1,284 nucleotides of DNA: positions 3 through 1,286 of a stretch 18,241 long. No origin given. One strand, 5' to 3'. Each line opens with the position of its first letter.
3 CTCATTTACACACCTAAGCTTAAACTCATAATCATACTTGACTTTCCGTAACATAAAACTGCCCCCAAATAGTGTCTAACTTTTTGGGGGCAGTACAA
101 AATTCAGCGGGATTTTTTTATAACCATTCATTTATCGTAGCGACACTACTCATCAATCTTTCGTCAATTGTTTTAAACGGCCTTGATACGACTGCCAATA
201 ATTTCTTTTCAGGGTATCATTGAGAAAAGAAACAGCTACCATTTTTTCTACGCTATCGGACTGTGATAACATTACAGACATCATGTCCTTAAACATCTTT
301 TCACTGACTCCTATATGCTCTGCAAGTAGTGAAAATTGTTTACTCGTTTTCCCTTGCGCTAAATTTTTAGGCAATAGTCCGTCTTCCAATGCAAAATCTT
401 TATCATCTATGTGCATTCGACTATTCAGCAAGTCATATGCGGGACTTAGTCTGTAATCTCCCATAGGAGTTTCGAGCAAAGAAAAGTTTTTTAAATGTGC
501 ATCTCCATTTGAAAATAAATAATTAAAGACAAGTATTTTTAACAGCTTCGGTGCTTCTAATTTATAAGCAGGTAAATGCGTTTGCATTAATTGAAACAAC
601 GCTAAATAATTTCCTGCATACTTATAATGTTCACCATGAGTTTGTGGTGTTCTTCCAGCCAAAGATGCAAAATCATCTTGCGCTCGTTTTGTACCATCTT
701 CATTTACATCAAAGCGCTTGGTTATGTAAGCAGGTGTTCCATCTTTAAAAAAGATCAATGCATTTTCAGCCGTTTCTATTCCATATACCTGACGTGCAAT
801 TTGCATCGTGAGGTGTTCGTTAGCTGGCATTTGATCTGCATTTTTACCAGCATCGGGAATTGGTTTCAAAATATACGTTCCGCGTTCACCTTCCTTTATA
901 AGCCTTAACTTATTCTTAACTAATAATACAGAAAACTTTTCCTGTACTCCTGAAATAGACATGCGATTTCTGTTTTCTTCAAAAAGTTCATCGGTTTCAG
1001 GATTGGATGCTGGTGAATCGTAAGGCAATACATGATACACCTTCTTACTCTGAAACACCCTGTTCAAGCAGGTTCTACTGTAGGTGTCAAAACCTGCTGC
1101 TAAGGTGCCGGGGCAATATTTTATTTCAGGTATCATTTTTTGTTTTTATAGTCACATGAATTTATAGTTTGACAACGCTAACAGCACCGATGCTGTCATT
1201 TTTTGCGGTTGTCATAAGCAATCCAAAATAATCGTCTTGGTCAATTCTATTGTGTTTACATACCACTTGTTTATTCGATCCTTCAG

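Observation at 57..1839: Tripartite HipB-HipS-HipT-like toxin-antitoxin operon with a split HipA kinase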

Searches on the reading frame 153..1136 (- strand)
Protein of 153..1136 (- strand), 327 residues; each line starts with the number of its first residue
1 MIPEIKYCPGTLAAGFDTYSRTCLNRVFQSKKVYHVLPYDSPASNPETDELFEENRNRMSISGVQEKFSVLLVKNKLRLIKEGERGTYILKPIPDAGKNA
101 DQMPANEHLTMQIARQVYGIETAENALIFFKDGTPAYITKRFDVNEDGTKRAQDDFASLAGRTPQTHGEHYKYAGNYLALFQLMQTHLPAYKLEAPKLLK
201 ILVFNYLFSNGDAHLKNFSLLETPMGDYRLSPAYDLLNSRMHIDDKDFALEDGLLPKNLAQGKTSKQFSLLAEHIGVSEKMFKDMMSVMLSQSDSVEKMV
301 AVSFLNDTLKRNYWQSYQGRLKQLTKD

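Call 3: search_protein_families(library=pfam, proteins=[window:153-1136:-], max_evalue=0.1)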
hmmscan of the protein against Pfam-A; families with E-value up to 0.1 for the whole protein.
window:153-1136:- (327 aa): 2 families
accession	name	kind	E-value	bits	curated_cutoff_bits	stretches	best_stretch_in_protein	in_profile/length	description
PF07804.18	HipA_C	-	3.9e-40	138.2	30.5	1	59-291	1-207/213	HipA-like C-terminal domain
PF10549.14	ORF11CD3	-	0.062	14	25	0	152-173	15-36/54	ORF11CD3 domain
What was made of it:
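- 153..1136 (-): hipT: 327-aa HipA-like Ser/Thr kinase core lacking N-subdomain-1, the presumed toxin. HipA_C 3.9e-40 (call 3).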

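Call 4: search_protein_families(library=ncbifam, proteins=[window:153-1136:-], max_evalue=0.1)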
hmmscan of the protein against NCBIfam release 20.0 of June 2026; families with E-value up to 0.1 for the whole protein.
window:153-1136:- (327 aa): 2 families
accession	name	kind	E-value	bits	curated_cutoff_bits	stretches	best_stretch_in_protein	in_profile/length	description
NF007297.0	PRK09775.1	equivalog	2.2e-05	23.4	401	1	107-238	249-371/446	type II toxin-antitoxin system HipA family toxin YjjJ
NF038273.1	strep_PBP3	exception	0.047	12.7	490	1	225-306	82-162/407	D-alanyl-D-alanine carboxypeptidase PBP3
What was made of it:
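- Domain matches are in calls 3-4.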

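Call 6: search_solved_structures(query=window:153-1136:-, max_evalue=0.01, show_alignments=3)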
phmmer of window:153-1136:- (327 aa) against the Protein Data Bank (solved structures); distinct sequences matched with E-value up to 0.01: 16.
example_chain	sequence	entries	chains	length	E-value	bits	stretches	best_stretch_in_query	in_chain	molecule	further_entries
7vkb_A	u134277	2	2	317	2.2e-30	109.3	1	5-324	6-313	HipA_C domain-containing protein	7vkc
8ezr_B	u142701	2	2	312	3.2e-30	108.7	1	6-324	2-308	HipT(Lp)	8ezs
7wcf_A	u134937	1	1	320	8e-30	107.4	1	5-324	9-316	HipA_C domain-containing protein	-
7ab3_C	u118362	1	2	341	5.1e-10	42.3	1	55-238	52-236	HipA_C domain-containing protein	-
7ab4_C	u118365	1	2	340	5.2e-10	42.3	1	55-238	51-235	HipA_C domain-containing protein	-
7ab5_C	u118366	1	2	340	1.1e-09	41.2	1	55-237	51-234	HipA_C domain-containing protein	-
2wiu_A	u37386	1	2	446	1.8e-08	37.3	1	51-264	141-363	PROTEIN HIPA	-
3tpd_A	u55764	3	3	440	2.6e-08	36.7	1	51-264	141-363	Serine/threonine-protein kinase HipA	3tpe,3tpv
4yg7_D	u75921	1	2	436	1.2e-07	34.6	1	51-264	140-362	Serine/threonine-protein kinase HipA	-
3fbr_A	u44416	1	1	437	1.2e-07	34.6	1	51-264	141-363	Serine/threonine-protein kinase toxin HipA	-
3dnt_A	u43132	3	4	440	1.2e-07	34.6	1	51-264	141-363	Protein hipA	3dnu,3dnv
5k98_A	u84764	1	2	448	1.3e-07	34.5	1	51-264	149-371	Serine/threonine-protein kinase HipA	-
3hzi_A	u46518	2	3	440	1.8e-07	34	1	51-264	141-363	Protein hipA | Serine/threonine-protein kinase HipA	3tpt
3tpb_A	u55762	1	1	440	4.7e-07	32.6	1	51-264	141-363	Serine/threonine-protein kinase HipA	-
4pu3_A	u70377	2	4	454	4e-05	26.3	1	198-246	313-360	Toxin-antitoxin system toxin HipA family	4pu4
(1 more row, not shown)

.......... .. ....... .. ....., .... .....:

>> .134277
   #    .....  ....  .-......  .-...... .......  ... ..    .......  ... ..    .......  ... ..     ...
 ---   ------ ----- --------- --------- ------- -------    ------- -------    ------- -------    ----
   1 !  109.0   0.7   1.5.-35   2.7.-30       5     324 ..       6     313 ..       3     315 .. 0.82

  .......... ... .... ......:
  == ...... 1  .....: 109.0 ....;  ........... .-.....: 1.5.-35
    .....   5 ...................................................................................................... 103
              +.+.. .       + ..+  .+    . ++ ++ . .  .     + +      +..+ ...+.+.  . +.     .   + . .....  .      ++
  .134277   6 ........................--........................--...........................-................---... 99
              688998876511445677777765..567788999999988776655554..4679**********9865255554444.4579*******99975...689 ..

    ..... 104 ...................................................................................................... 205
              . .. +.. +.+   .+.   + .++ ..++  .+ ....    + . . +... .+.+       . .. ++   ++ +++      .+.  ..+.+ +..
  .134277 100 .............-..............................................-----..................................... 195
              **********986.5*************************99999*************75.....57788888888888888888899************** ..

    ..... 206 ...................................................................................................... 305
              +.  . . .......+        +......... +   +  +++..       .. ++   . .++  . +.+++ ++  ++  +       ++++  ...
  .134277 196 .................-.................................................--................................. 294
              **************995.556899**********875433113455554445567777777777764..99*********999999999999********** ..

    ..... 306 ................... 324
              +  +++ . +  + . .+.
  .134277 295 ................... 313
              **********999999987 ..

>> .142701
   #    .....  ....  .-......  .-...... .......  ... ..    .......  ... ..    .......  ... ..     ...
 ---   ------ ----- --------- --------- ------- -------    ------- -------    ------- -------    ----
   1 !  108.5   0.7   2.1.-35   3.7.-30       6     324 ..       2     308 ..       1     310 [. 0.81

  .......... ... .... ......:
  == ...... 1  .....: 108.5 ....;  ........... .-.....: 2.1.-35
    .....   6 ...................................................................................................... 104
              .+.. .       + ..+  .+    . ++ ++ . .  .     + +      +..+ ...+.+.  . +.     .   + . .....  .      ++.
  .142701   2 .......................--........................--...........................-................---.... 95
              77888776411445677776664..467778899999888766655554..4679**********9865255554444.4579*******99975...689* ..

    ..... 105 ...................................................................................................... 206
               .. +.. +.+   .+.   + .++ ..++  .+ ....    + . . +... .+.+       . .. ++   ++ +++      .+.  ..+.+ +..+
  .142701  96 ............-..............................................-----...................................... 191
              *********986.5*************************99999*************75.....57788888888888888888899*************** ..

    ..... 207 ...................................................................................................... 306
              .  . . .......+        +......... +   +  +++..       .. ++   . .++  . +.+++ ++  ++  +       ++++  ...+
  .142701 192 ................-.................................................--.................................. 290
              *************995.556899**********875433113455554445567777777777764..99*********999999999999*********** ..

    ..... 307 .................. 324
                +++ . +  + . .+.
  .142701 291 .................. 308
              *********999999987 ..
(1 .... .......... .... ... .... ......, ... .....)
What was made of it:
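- On L. pneumophila-type HipBST subclade: HipT scores 109 bits (Lp), 42 bits (Ec HipT) and 37 bits (HipA) (call 6).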

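Call 15: find_homologous_proteins(query=window:153-1136:-, max_evalue=1e-10)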
Query window:153-1136:- (327 aa): 8000 proteins with E <= 1e-10 among 8000 candidates; the best 120 are listed.
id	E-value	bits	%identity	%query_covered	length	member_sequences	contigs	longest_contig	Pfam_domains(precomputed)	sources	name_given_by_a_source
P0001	1.6e-217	739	100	100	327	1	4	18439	PF07804.19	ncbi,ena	-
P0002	1.3e-189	647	87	99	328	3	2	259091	PF07804.19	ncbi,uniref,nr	ncbi:HipA domain-containing protein [Flavobacterium gawalongense]|uniref:HipA domain-containing prot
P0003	2.6e-186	636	84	99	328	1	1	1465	PF07804.19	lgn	-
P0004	1.2e-185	634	84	99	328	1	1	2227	PF07804.19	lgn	-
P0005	1.1e-184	631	84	99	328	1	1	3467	PF07804.19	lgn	-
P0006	1.2e-184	631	85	99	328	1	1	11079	PF07804.19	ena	-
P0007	1.2e-184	631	84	99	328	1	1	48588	PF07804.19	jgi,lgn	jgi:Uncharacterized protein related to capsule biosynthesis enzymes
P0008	1.6e-184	630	84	99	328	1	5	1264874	PF07804.19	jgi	jgi:serine/threonine-protein kinase HipA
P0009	2.1e-184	630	84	99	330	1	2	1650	PF07804.19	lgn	-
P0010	2.6e-184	630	84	99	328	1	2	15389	PF07804.19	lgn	-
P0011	2.6e-184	630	83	99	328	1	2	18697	PF07804.19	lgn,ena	-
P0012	4.1e-184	629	84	99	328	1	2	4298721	PF07804.19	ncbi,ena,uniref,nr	ncbi:HipA domain-containing protein [uncultured Acetobacteroides sp.]|uniref:type II toxin-antitoxin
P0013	5.3e-184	629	86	99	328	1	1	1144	PF07804.19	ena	-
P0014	6.8e-184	628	85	99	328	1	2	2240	PF07804.19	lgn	-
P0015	7.2e-184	628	84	99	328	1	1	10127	PF07804.19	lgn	-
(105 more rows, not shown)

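Call 16: find_encoding_contigs(protein=window:153-1136:-, flank=10000, max_places=6)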
Protein window:153-1136:- (327 aa): 5 contigs read that carry it; 3 places shown.
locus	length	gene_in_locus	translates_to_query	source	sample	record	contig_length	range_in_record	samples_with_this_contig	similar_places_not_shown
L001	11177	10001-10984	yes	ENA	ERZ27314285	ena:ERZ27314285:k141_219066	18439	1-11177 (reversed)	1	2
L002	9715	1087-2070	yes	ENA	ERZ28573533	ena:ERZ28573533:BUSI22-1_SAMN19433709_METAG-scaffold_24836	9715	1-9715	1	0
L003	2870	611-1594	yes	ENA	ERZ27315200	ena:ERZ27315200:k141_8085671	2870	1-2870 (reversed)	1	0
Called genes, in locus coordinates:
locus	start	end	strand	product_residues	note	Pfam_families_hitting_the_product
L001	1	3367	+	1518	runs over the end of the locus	PF01339:CheB_methylest, PF03705:CheR_N, PF01739:CheR, PF00989:PAS, PF00989:PAS, PF08447:PAS_3, PF08448:PAS_4, PF00512:HisKA, +6 more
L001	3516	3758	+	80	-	-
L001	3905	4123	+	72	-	-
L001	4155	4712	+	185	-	PF06821:Ser_hydrolase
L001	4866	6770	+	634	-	PF01145:Band_7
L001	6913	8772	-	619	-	PF01841:Transglut_core, PF04473:DUF553 (weak)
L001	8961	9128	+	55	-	-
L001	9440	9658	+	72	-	PF13560:HTH_31 (weak), PF01381:HTH_3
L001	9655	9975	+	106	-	PF13657:Couple_hipA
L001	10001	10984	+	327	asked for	PF07804:HipA_C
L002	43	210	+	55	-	-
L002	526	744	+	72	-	PF13560:HTH_31 (weak), PF01381:HTH_3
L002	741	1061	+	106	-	PF13657:Couple_hipA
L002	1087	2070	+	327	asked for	PF07804:HipA_C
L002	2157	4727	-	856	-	PF03173:CHB_HEX, PF02838:Glyco_hydro_20b, PF00728:Glyco_hydro_20, PF03174:CHB_HEX_C, PF13287:Fn3_assoc, PF13290:CHB_HEX_C_1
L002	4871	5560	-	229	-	PF03755:YicC-like_N, PF08340:YicC-like_C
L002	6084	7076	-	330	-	PF01118:Semialdhyde_dh, PF02774:Semialdhyde_dhC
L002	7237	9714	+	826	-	?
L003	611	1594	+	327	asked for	PF07804:HipA_C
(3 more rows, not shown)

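Call 17: find_related_loci(query=window:153-1136:-, collection=genome_contigs, flank=4000)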
Query window:153-1136:- (327 aa) in genome_contigs; peptide patterns used: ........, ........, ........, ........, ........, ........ (x = any residue, [..] = any of these).
525 stretches matched a pattern; 483 encode a relative of the query (tblastn E <= 1e-3); the best 80 are kept; 80 distinct loci.
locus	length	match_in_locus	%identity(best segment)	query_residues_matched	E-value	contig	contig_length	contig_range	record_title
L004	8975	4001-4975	84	2-326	0e+0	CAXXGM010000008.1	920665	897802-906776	MAG: Prolixibacteraceae bacterium isolate 74b81337-1c5f-4d61-b3f6-82e288d0e1f7 genome assembly, contig: contig_8, whole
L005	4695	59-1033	84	2-326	0e+0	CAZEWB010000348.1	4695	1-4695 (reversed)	MAG TPA_asm: uncultured Bacteroidales bacterium isolate binchicken_co220_80 genome assembly, contig: NODE_12224_length_4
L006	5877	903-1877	82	2-326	0e+0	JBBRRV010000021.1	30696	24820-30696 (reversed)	MAG: Bacteroidales bacterium isolate La2_maxbin2.001 La2_maxbin2.001_K_2989003L30696_cov_218.0548, whole genome shotgun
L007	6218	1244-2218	83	2-326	0e+0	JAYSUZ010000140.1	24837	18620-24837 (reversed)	MAG: Cytophagales bacterium isolate GFS_12693 GFS_12693_139, whole genome shotgun sequence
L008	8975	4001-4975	82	2-326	0e+0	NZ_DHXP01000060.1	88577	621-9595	MAG: Flavobacterium sp. UBA5153 UBA5153_contig_776, whole genome shotgun sequence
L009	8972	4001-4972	82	2-325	0e+0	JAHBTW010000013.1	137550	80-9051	MAG: Saprospiraceae bacterium isolate ACE_BAC21 BAC21_13, whole genome shotgun sequence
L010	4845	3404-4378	82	2-326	0e+0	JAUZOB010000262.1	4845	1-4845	MAG: Bacteroidota bacterium isolate bin67(3d) NHPDAMMJ_262, whole genome shotgun sequence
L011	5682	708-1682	82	2-326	0e+0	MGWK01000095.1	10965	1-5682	MAG: Flavobacteria bacterium RIFCSPLOWO2_12_FULL_35_11 rifcsplowo2_12_scaffold_8966, whole genome shotgun sequence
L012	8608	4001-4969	83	5-327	0e+0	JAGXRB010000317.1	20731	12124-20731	MAG: Bacteroidetes bacterium isolate CROMO_A_64 c_000000847719, whole genome shotgun sequence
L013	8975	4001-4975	82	2-326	0e+0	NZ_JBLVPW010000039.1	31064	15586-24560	Flavobacterium sp. ZS1P14 L33_39, whole genome shotgun sequence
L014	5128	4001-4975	82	2-326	0e+0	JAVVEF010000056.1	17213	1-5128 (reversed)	MAG: Lutibacter sp. isolate TamC13-14 NODE_2766_length_17213_cov_15.363970, whole genome shotgun sequence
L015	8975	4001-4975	83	2-326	0e+0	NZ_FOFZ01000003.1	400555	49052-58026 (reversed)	Flavobacterium frigoris strain DSM 15719, whole genome shotgun sequence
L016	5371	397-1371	82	2-326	0e+0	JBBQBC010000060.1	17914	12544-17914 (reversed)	MAG: Bacteroidales bacterium isolate Co_metawrap_1396 Cmw_1396_k141_26973827_length_17914_cov_8.9801, whole genome shotg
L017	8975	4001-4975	81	2-326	0e+0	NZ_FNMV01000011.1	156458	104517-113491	Flavobacterium degerlachei strain DSM 15718, whole genome shotgun sequence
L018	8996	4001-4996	81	2-326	0e+0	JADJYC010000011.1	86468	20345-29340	MAG: Crocinitomicaceae bacterium isolate Lyne_18-Q3-R50-59_BAT3C.522 tig00020127-10-862410, whole genome shotgun sequenc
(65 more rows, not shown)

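Call 28: search_protein_families(library=padloc, proteins=[window:153-1136:-], max_evalue=0.01)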
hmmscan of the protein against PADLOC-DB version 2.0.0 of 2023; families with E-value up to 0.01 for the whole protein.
window:153-1136:- (327 aa): 3 families
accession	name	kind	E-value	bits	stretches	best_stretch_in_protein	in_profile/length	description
PDLC04340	PDC-M03A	-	1e-08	33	1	75-235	22-166/280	-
PDLC04339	PDC-M03A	-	4.3e-06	24.3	1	186-236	126-174/293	-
PDLC04342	PDC-M03A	-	0.0015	16.2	1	86-238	35-192/299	-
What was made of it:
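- There are weak matches to the PADLOC defence-candidate pair PDC-M03A/B (1e-8 and 3.9e-5; call 28).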
